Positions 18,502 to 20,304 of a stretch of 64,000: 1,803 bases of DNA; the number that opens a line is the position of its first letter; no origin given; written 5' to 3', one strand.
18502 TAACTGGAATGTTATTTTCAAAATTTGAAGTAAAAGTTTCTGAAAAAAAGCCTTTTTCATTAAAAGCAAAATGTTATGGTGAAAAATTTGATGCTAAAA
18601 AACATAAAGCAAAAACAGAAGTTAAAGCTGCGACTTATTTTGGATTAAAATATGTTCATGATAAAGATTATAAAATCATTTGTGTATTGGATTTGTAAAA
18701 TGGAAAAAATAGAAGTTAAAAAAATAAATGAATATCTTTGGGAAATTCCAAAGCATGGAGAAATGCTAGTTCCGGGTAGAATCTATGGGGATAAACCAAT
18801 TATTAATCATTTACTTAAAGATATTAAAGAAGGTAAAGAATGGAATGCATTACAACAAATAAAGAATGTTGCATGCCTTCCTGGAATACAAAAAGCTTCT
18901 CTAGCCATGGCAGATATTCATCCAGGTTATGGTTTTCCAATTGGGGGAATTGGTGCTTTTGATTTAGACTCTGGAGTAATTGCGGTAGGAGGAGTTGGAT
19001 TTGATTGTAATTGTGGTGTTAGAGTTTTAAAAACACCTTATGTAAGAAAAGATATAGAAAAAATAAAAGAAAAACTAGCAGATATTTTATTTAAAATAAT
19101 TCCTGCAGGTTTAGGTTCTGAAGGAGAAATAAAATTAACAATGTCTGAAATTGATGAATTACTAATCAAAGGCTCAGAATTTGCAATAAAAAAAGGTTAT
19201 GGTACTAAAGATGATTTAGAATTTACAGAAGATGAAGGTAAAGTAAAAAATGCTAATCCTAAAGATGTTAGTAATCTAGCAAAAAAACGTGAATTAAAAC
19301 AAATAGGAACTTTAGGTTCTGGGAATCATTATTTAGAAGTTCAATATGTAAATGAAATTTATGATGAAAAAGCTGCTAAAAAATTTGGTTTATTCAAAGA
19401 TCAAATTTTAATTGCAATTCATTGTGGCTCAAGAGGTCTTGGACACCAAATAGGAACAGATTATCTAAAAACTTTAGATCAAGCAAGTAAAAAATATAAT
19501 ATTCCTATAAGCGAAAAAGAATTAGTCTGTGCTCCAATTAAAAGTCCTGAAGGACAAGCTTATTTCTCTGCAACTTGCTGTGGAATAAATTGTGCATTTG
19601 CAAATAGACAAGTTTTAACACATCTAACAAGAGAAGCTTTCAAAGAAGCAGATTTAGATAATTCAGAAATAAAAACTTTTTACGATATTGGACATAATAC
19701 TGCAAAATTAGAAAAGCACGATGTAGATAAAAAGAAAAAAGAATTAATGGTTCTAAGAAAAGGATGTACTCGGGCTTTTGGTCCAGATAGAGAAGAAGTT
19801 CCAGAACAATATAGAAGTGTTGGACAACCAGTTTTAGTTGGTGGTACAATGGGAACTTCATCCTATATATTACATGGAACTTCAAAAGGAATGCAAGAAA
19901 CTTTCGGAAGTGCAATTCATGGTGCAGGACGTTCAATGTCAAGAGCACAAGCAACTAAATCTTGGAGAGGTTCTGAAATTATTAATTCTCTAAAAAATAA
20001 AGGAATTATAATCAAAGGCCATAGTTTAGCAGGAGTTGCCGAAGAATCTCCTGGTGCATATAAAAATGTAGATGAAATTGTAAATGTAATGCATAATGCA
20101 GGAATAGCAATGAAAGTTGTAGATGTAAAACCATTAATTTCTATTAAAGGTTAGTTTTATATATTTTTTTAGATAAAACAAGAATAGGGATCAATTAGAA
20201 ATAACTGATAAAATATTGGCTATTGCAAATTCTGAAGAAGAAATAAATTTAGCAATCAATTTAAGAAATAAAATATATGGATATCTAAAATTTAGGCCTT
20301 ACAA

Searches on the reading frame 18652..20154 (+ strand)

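Call 107: search_protein_families(library=pfam, proteins=[window:18652-20154:+], max_evalue=0.001)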
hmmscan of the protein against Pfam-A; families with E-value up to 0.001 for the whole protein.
window:18652-20154:+ (500 aa): 1 family
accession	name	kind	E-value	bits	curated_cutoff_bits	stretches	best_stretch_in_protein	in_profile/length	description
PF01139.22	RtcB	-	2e-154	515.4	27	1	69-500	1-426/426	tRNA-splicing ligase RtcB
